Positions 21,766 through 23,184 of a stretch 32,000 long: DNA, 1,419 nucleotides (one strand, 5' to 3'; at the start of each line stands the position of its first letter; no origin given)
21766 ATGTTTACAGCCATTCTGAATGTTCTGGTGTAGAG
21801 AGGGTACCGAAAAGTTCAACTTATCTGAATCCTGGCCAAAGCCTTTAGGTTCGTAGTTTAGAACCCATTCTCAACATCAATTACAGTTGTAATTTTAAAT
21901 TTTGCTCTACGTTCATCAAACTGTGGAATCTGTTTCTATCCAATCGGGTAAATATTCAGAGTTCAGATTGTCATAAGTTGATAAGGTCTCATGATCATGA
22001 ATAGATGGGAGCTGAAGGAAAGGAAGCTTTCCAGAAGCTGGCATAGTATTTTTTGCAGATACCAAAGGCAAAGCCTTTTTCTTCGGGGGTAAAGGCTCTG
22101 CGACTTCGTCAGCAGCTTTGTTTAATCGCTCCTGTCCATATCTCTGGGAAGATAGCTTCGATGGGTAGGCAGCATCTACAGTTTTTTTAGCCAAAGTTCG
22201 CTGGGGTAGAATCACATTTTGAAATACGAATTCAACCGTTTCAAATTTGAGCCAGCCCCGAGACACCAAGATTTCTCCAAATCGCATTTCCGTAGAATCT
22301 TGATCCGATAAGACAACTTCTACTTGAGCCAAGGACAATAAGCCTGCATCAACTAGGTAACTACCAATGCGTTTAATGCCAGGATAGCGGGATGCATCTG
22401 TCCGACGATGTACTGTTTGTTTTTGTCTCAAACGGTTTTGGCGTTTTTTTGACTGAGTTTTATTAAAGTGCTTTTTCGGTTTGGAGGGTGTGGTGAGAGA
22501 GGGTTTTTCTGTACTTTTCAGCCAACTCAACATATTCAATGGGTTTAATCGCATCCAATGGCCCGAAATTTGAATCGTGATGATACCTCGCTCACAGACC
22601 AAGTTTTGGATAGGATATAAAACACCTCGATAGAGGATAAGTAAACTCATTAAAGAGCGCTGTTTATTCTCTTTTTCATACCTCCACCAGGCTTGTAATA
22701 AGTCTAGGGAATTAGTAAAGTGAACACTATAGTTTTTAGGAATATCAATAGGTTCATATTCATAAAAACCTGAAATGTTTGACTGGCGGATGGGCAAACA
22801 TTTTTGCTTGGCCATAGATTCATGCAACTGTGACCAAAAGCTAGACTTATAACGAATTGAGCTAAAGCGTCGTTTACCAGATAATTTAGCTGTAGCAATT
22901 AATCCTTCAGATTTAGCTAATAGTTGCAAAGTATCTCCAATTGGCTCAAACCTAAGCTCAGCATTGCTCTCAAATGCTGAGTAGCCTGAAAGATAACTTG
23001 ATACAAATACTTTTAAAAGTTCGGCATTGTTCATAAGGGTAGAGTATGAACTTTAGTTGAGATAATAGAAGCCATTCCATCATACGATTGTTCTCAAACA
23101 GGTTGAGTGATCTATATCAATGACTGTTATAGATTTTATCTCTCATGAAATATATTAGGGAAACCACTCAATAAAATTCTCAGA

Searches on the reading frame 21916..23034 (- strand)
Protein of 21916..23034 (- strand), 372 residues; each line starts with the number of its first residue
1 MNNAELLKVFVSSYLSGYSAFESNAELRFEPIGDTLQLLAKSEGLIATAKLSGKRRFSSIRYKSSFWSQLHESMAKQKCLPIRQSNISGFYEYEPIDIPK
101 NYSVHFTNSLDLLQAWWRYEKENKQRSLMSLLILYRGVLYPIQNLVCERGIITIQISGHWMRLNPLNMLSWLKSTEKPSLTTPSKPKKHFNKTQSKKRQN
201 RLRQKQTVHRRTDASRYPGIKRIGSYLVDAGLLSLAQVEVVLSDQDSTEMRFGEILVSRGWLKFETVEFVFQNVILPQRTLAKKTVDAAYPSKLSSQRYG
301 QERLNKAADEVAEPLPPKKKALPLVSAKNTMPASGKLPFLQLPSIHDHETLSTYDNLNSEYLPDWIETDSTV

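Call 11: search_protein_families(library=pfam, proteins=[window:21916-23034:-], max_evalue=0.01)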
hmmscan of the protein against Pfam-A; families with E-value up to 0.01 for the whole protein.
window:21916-23034:- (372 aa): 0 families

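Call 49: search_protein_families(library=ncbifam, proteins=[window:21916-23034:-], max_evalue=1)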
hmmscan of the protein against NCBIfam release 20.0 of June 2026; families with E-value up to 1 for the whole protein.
window:21916-23034:- (372 aa): 4 families
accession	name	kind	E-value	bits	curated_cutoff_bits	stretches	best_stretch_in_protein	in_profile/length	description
NF053729.1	c-di-GMP_motif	domain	6.8e-10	38.6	38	1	222-267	1-46/53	cyclic di-GMP-binding domain-containing protein, MshE-related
NF012033.0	PRK15489.1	equivalog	9.2e-05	20.8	537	1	221-287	491-558/703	glycosyl transferase family protein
TIGR03029.1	EpsG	equivalog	0.0018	17.5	313.8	1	222-270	4-52/274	chain length determinant protein tyrosine kinase EpsG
NF008411.1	PRK11234.1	equivalog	0.03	12.7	1170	1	197-281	458-542/723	cyclic di-3',5'-guanylate-activated glycosyltransferase NfrB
